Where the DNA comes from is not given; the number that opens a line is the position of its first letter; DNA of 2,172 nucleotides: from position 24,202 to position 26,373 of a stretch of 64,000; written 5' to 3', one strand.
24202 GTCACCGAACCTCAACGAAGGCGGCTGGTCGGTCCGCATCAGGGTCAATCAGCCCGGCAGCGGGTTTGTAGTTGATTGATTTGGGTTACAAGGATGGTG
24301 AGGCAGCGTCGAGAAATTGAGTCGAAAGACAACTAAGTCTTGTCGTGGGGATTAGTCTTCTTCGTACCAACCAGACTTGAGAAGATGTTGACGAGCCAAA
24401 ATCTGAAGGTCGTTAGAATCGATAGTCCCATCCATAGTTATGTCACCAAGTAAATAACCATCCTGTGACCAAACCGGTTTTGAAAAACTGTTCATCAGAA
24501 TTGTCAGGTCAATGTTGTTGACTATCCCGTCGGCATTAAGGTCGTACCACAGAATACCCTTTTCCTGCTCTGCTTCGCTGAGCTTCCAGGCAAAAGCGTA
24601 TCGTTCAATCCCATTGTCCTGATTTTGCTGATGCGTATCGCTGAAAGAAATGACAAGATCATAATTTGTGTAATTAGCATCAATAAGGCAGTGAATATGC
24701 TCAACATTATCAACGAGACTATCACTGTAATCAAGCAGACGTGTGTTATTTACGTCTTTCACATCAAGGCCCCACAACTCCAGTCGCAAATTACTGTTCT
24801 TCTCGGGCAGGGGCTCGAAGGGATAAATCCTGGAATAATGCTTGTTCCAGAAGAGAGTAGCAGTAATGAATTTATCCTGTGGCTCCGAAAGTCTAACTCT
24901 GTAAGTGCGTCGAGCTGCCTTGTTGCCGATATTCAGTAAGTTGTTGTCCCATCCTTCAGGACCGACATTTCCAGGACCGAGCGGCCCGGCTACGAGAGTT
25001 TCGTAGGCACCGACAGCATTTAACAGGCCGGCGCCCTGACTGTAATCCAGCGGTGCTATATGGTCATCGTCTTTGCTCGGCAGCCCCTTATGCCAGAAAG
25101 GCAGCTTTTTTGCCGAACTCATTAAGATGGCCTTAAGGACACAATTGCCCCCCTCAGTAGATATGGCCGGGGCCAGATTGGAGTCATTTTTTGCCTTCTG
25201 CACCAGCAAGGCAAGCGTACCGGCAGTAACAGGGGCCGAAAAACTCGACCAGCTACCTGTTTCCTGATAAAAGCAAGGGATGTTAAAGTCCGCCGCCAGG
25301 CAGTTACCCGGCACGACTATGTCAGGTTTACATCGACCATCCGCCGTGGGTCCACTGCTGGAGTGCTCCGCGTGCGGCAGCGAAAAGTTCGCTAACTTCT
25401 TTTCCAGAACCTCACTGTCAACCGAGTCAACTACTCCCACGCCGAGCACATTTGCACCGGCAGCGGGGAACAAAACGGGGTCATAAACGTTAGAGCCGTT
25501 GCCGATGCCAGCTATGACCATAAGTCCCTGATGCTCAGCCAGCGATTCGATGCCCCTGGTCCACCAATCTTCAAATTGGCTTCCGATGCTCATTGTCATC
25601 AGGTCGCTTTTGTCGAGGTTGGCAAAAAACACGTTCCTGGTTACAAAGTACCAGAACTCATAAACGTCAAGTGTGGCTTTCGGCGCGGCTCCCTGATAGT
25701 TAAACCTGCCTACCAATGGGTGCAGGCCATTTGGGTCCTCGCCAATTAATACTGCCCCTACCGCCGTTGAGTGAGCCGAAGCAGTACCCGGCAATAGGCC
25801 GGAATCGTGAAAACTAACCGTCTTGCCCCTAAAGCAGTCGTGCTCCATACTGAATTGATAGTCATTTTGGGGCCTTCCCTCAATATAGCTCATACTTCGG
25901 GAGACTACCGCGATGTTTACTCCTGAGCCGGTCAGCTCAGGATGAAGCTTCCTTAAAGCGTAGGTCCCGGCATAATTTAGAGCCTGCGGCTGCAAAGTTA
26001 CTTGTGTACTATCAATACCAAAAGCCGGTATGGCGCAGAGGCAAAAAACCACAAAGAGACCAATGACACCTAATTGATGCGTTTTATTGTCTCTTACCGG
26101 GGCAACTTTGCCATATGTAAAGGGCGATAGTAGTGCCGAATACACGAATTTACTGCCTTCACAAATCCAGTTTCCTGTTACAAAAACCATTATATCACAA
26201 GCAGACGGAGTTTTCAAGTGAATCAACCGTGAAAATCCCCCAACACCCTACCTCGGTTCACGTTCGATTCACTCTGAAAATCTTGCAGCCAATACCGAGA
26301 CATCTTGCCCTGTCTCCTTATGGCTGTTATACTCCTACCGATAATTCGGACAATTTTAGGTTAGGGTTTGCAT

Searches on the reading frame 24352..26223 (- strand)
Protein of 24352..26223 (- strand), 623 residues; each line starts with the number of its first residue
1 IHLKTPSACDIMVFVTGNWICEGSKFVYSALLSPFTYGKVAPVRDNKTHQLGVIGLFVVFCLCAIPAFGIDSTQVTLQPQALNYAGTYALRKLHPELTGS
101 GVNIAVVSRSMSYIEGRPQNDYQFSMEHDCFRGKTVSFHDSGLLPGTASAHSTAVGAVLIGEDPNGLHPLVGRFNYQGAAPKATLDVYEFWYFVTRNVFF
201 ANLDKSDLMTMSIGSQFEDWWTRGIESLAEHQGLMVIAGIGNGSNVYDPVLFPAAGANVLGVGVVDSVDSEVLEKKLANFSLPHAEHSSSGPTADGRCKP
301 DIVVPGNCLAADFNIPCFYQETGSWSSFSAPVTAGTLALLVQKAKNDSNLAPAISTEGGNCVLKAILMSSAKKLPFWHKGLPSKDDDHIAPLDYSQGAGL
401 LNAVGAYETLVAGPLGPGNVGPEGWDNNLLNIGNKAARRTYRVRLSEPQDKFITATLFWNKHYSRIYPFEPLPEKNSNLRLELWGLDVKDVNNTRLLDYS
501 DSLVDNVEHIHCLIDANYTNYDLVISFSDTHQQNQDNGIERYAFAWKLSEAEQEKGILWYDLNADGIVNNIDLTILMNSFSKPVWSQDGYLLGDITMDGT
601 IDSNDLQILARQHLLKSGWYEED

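Call 74: search_protein_families(library=pfam, proteins=[window:24352-26223:-], max_evalue=0.001)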
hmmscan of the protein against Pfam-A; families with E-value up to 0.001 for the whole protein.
window:24352-26223:- (623 aa): 2 families
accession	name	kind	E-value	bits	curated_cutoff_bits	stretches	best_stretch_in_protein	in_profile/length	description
PF00082.27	Peptidase_S8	-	5.8e-16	59.1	21.8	1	128-385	33-274/288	Subtilase family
PF00404.24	Dockerin_1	-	2.3e-08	34.5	22.9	1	560-612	2-55/57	Dockerin type I domain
